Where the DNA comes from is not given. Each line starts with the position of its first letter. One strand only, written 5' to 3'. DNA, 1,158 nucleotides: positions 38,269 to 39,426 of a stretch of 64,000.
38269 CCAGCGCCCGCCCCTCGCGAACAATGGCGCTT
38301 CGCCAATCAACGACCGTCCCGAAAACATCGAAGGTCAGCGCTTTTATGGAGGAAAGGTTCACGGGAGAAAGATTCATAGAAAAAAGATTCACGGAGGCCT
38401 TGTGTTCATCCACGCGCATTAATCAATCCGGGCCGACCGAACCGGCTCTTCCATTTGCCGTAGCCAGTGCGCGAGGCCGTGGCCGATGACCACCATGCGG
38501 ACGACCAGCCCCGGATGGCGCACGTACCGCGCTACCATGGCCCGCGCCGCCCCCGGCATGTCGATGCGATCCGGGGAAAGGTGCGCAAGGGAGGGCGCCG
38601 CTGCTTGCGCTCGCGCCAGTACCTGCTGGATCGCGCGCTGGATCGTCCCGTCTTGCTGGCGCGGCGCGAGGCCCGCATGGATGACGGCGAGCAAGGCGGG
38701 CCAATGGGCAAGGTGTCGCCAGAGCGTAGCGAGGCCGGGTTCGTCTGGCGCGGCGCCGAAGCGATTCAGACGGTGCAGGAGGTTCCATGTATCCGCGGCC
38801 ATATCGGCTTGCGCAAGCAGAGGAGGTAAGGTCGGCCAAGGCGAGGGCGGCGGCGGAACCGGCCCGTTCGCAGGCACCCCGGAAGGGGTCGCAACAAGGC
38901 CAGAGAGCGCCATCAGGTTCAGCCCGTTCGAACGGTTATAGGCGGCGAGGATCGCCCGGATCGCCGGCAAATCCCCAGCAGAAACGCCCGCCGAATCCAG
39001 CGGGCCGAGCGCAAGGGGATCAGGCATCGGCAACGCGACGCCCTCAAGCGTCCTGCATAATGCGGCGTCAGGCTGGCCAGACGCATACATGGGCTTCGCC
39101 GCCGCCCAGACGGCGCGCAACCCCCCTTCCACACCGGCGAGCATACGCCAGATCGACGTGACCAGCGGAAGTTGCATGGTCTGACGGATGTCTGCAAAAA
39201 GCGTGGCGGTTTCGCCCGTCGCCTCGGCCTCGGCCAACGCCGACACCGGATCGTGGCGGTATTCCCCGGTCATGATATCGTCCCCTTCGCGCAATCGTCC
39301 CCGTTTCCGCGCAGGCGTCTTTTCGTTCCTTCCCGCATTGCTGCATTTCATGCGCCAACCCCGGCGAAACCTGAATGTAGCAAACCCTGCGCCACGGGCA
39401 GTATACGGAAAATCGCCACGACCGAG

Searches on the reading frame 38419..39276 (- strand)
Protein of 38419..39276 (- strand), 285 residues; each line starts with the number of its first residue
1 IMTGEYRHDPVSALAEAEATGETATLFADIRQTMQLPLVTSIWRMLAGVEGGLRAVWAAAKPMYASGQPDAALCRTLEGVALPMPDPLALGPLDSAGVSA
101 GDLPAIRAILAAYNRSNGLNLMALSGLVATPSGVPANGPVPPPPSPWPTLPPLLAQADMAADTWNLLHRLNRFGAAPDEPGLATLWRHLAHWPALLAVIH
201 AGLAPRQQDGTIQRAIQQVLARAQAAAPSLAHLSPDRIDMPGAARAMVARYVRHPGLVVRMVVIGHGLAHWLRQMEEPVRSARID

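Call 11: search_protein_families(library=pfam, proteins=[window:38419-39276:-], max_evalue=0.01)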
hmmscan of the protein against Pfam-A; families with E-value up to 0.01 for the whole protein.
window:38419-39276:- (285 aa): 0 families

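Call 12: search_solved_structures(query=window:38419-39276:-, max_evalue=10, show_alignments=2)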
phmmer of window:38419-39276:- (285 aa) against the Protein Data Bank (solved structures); distinct sequences matched with E-value up to 10: 9.
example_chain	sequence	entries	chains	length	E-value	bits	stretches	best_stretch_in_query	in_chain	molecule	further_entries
3bjx_A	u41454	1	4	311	3.3e-08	36.5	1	13-224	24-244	Halocarboxylic acid dehalogenase DehI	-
5gzy_A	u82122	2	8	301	1.8e-05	27.5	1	9-65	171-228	(R)-2-haloacid dehalogenase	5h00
5gzx_A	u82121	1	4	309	2e-05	27.4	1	9-65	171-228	(R)-2-haloacid dehalogenase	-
5h01_A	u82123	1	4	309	2.1e-05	27.4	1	9-65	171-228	(R)-2-haloacid dehalogenase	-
3wj8_A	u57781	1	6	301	0.15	14.7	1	18-89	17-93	DL-2-haloacid dehalogenase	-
2ouw_A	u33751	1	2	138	0.15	14.6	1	15-70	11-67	Alkylhydroperoxidase AhpD core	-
4n2x_A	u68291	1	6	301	0.16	14.6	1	18-89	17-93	DL-2-haloacid dehalogenase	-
5l0w_B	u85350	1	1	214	0.34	13.5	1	119-177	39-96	Sec72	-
1yd7_A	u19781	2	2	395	0.41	13.2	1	42-118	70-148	2-keto acid:ferredoxin oxidoreductase subunit alpha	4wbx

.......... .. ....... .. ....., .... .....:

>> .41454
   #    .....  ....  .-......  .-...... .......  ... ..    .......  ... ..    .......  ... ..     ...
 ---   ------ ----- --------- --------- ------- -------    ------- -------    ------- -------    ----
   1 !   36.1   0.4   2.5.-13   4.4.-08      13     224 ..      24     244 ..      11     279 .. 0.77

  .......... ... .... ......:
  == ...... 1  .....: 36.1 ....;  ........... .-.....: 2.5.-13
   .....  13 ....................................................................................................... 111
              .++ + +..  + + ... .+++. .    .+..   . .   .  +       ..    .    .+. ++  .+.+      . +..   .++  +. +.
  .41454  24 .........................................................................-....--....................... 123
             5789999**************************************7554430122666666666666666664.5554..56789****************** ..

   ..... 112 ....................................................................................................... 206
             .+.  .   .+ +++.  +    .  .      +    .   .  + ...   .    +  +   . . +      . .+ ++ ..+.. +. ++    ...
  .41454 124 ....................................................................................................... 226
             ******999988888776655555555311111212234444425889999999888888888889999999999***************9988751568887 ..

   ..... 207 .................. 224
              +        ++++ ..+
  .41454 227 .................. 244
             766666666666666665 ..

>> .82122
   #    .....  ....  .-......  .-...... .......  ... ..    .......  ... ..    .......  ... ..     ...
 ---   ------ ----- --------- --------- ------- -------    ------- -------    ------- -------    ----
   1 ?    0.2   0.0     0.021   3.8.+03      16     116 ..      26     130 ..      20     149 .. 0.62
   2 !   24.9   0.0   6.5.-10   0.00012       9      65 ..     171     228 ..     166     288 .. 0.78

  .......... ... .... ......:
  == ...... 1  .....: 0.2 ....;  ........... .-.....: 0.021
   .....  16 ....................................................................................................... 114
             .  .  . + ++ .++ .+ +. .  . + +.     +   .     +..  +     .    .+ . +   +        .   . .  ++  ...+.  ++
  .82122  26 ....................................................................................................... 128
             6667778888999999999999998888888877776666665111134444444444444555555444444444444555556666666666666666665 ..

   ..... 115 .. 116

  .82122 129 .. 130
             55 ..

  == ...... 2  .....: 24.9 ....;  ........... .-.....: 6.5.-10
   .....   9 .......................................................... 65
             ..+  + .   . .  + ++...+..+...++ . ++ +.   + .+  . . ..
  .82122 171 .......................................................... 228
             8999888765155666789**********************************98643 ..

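Call 13: search_protein_families(library=ncbifam, proteins=[window:38419-39276:-], max_evalue=1)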
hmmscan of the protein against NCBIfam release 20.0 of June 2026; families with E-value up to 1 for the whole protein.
window:38419-39276:- (285 aa): 0 families

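Call 14: search_protein_families(library=pfam, proteins=[window:38419-39276:-], max_evalue=10)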
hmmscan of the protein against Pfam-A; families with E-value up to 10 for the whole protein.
window:38419-39276:- (285 aa): 0 families

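Call 15: find_encoding_contigs(protein=window:38419-39276:-, flank=10000, max_places=10)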
Protein window:38419-39276:- (285 aa): no gene with exactly this product is on record in the collection.

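Call 16: find_homologous_proteins(query=window:38419-39276:-)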
Query window:38419-39276:- (285 aa): 281 proteins with E <= 0.001 among 8000 candidates; the best 120 are listed.
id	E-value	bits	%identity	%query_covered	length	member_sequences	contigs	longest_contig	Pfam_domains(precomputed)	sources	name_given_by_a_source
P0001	9.3e-173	591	95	100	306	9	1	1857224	-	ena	-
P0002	7.1e-140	483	79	98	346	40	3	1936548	-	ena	-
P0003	1.2e-138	479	80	98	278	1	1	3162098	-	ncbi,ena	-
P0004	1.3e-138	479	80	98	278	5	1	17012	-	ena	-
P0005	2.7e-138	478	80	98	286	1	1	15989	-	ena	-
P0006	1.2e-137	476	79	98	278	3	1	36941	-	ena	-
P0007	1.7e-137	476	79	98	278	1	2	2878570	-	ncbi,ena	-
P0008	3.7e-137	475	79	98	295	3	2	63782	-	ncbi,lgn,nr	ncbi:MAG: hypothetical protein F4Y00_07400 [Bacteroidetes bacterium SB0662_bin_6]|nr:hypothetical pr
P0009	2.8e-134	465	78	98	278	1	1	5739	-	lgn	-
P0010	1.5e-133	463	80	94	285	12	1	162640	-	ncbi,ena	-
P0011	3.4e-132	458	79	96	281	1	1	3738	-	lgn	-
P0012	4.2e-131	455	76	96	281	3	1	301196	-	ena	-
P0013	1.7e-129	449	77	95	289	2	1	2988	-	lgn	-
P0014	4.1e-122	425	71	97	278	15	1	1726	-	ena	-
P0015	7.5e-118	411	72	98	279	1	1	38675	-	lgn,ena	-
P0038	2.6e-102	360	62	95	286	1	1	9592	PF10778.15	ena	-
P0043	2.1e-95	337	61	94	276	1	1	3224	PF10778.15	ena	-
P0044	3.2e-95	337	59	94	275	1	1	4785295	-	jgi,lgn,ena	-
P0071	1.1e-82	296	53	93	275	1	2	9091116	PF10778.15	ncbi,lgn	-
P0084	6.8e-79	283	52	93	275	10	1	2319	PF10778.15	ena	-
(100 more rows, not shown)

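Call 17: find_encoding_contigs(protein=P0001, flank=10000, max_places=4)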
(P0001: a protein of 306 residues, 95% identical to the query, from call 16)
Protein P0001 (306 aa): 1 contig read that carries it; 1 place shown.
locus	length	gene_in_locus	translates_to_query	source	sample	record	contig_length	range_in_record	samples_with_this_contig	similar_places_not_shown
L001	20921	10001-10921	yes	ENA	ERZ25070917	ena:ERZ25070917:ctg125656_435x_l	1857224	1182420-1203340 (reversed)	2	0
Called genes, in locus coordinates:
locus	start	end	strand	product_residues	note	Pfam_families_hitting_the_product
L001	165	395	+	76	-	PF04023:FeoA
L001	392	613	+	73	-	PF04023:FeoA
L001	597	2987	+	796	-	PF01926:MMR_HSR1, PF02421:FeoB_N, PF07670:Gate, PF07664:FeoB_C, PF07670:Gate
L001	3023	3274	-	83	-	PF00873:ACR_tran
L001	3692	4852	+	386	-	PF01266:DAO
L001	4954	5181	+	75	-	PF02597:ThiS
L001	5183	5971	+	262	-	PF05690:ThiG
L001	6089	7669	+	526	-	PF00884:Sulfatase, PF01663:Phosphodiest, PF16347:SGSH_C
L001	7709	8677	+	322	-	PF02581:TMP-TENI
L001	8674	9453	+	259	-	PF08543:Phos_pyr_kin, PF02110:HK (weak), PF00294:PfkB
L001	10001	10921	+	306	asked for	-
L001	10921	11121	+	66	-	-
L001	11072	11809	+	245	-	PF00702:Hydrolase, PF13419:HAD_2, PF13242:Hydrolase_like (weak)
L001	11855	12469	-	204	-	-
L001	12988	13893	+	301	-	PF00126:HTH_1, PF03466:LysR_substrate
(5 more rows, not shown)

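Call 18: find_encoding_contigs(protein=P0003, flank=10000, max_places=4)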
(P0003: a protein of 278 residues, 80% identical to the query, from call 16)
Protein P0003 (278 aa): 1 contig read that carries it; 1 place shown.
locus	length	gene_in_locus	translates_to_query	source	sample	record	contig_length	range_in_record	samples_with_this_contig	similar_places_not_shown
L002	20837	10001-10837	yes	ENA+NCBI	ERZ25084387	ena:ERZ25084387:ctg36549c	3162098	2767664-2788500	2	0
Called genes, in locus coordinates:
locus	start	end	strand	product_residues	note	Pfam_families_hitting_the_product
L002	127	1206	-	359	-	PF14281:PDDEXK_4 (weak)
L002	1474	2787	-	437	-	-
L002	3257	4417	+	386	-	PF01266:DAO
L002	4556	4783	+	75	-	PF02597:ThiS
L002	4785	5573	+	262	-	PF05690:ThiG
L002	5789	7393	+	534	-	PF00884:Sulfatase, PF01663:Phosphodiest, PF16347:SGSH_C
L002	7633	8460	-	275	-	-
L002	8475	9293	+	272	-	PF08543:Phos_pyr_kin, PF00294:PfkB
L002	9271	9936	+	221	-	-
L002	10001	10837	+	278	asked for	-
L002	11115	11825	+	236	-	PF00702:Hydrolase, PF13242:Hydrolase_like (faint), PF13419:HAD_2 (weak)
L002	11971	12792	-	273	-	PF00106:adh_short, PF01370:Epimerase (faint), PF08659:KR, PF13460:NAD_binding_10, PF13561:adh_short_C2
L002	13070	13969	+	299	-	PF00126:HTH_1, PF03466:LysR_substrate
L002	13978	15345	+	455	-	PF00083:Sugar_tr, PF07690:MFS_1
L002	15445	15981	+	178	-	-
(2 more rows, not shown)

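Call 19: find_encoding_contigs(protein=P0002, flank=10000, max_places=4)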
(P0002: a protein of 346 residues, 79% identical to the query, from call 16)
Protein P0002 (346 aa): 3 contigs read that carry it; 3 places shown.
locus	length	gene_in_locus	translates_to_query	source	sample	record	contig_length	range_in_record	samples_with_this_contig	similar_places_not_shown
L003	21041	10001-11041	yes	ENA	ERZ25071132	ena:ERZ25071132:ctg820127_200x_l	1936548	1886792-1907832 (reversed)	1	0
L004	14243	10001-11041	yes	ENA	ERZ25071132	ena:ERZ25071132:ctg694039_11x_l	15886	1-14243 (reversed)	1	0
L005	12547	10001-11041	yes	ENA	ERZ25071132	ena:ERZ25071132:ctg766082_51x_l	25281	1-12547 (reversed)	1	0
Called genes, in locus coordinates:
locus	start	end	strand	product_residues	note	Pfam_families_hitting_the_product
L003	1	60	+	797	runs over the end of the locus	PF01926:MMR_HSR1, PF02421:FeoB_N, PF07670:Gate, PF07664:FeoB_C, PF07670:Gate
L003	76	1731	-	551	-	PF14522:Cytochrome_C7 (faint)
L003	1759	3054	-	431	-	PF13442:Cytochrome_CBB3, PF00034:Cytochrom_C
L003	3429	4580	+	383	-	PF03486:HI0933_like (faint), PF07992:Pyr_redox_2 (faint), PF00890:FAD_binding_2, PF01266:DAO, PF05834:Lycopene_cycl (faint), PF13450:NAD_binding_8 (weak), PF13454:NAD_binding_9 (faint)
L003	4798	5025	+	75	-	PF02597:ThiS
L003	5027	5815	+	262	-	PF05690:ThiG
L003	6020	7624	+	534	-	PF00884:Sulfatase, PF01663:Phosphodiest, PF16347:SGSH_C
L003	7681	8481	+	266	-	PF02581:TMP-TENI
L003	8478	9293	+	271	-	PF08543:Phos_pyr_kin, PF00294:PfkB, PF02110:HK (weak)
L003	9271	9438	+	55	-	-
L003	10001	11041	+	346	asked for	-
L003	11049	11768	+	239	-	PF00702:Hydrolase, PF13419:HAD_2 (weak), PF13242:Hydrolase_like (weak)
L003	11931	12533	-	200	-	PF13338:AbiEi_4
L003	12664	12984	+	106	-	-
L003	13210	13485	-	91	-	-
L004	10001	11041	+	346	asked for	-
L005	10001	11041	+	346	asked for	-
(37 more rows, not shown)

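Call 29: find_encoding_contigs(protein=P0007, flank=6000, max_places=3)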
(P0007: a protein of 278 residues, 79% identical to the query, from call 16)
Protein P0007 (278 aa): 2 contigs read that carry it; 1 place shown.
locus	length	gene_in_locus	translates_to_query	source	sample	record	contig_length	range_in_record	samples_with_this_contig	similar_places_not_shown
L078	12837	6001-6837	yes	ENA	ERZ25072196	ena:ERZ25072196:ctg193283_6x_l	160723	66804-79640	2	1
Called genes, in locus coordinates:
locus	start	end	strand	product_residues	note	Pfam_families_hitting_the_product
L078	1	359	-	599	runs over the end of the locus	PF18962:Por_Secre_tail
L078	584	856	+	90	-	-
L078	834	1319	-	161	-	-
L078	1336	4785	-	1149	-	PF18962:Por_Secre_tail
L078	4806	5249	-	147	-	-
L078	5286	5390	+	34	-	-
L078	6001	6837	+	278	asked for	-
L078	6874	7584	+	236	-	PF00702:Hydrolase, PF13419:HAD_2, PF13242:Hydrolase_like (weak)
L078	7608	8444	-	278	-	-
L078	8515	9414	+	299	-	PF00126:HTH_1, PF03466:LysR_substrate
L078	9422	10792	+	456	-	PF00083:Sugar_tr, PF07690:MFS_1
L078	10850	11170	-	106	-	-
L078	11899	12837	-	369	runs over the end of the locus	-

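Call 30: find_encoding_contigs(protein=P0010, flank=6000, max_places=3)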
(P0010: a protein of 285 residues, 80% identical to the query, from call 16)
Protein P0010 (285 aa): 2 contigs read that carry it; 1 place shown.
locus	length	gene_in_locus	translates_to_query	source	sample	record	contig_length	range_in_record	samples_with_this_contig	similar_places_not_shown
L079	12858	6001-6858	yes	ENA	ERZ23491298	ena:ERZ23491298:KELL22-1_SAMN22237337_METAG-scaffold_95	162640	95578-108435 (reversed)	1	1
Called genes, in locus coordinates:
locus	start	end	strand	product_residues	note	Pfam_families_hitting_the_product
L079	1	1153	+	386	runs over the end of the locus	PF01266:DAO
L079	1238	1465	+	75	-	PF02597:ThiS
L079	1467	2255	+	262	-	PF05690:ThiG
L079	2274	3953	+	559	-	PF00884:Sulfatase, PF01663:Phosphodiest, PF16347:SGSH_C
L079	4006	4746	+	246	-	PF02581:TMP-TENI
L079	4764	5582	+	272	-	PF08543:Phos_pyr_kin, PF00294:PfkB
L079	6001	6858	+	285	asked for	-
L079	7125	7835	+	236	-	PF00702:Hydrolase, PF13419:HAD_2, PF13242:Hydrolase_like (faint)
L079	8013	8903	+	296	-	PF00126:HTH_1, PF25213:HVO_A0261_N (weak), PF03466:LysR_substrate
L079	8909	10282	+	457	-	PF00083:Sugar_tr, PF07690:MFS_1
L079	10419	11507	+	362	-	PF00145:DNA_methylase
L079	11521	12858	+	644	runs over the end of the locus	PF02518:HATPase_c (weak), PF13589:HATPase_c_3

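Call 31: find_encoding_contigs(protein=P0012, flank=6000, max_places=3)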
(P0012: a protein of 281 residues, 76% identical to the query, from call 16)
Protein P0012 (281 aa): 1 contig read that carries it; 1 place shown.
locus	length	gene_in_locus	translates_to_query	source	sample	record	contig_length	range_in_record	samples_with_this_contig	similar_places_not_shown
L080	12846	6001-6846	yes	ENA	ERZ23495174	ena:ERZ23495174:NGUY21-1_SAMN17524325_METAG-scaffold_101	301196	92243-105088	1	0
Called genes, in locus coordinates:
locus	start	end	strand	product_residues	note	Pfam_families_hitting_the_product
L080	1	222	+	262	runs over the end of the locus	PF05690:ThiG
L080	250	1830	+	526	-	PF00884:Sulfatase, PF01663:Phosphodiest, PF16347:SGSH_C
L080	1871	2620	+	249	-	PF02581:TMP-TENI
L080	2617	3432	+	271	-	PF08543:Phos_pyr_kin, PF02110:HK (weak), PF00294:PfkB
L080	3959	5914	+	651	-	-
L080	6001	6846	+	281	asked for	-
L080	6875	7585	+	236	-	PF00702:Hydrolase, PF13419:HAD_2, PF13242:Hydrolase_like (weak)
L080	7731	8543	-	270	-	PF00775:Dioxygenase_C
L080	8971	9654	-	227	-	-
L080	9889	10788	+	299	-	PF00126:HTH_1, PF03466:LysR_substrate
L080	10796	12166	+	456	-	PF00083:Sugar_tr, PF07690:MFS_1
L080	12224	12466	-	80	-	-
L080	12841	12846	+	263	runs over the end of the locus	PF13580:SIS_2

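Call 41: search_solved_structures(query=A1, max_evalue=0.01, show_alignments=1)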
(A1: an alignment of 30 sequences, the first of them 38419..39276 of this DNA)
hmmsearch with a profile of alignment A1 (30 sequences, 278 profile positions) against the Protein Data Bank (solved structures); distinct sequences matched with E-value up to 0.01: 7.
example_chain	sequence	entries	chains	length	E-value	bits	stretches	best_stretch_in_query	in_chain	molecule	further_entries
3bjx_A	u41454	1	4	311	4.5e-15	58.8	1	13-223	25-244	Halocarboxylic acid dehalogenase DehI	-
5gzx_A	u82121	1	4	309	5e-13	52.1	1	7-110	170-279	(R)-2-haloacid dehalogenase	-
5gzy_A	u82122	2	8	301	7.8e-13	51.5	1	7-110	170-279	(R)-2-haloacid dehalogenase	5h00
5h01_A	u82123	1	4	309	8.8e-13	51.3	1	7-110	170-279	(R)-2-haloacid dehalogenase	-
3wj8_A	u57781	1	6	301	3.8e-10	42.7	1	13-224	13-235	DL-2-haloacid dehalogenase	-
4n2x_A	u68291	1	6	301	9e-10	41.5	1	13-224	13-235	DL-2-haloacid dehalogenase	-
2ouw_A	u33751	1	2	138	0.00013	24.5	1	19-116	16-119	Alkylhydroperoxidase AhpD core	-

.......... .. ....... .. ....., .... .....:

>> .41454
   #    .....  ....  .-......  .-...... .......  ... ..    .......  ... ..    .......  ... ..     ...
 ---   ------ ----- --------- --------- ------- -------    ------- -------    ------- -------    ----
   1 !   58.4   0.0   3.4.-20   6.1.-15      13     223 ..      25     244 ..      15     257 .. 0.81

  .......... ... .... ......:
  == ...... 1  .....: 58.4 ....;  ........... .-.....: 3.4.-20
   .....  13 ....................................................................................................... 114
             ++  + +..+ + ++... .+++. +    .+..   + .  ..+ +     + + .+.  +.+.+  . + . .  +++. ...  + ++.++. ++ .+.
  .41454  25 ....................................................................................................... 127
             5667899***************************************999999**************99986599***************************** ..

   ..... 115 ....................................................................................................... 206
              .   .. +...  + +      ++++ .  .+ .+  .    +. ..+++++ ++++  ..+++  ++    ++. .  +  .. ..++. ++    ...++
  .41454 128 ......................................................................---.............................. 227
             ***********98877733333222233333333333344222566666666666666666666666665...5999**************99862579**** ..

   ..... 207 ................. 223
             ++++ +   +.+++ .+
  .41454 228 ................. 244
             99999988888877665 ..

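Call 48: find_encoding_contigs(protein=P0071, flank=4000, max_places=2)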
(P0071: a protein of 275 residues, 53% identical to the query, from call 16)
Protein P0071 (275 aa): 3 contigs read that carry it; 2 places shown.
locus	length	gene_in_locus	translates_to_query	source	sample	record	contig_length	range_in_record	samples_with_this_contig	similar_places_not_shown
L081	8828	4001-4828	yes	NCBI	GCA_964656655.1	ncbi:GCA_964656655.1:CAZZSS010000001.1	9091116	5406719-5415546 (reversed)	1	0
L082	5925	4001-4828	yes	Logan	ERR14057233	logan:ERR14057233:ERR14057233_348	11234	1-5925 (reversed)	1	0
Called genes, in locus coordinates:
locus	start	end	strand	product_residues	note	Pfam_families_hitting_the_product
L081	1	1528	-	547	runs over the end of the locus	PF00512:HisKA, PF02518:HATPase_c, PF13581:HATPase_c_2 (weak), PF14501:HATPase_c_5 (weak)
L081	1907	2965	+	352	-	PF00753:Lactamase_B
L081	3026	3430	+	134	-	PF00583:Acetyltransf_1, PF13673:Acetyltransf_10, PF13508:Acetyltransf_7, PF08445:FR47 (weak)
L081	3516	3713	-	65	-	-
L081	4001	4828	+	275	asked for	PF10778:DehI (faint)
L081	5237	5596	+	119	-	-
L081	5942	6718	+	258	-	-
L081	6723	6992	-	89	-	PF00190:Cupin_1 (weak), PF07883:Cupin_2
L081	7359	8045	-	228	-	PF05860:TPS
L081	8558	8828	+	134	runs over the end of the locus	PF00903:Glyoxalase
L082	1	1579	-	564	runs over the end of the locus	PF00512:HisKA, PF02518:HATPase_c, PF13581:HATPase_c_2 (faint), PF14501:HATPase_c_5 (weak)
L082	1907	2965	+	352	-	PF00753:Lactamase_B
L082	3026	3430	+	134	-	PF00583:Acetyltransf_1, PF13673:Acetyltransf_10, PF13508:Acetyltransf_7, PF08445:FR47 (weak)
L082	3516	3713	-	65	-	-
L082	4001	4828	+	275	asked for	PF10778:DehI (faint)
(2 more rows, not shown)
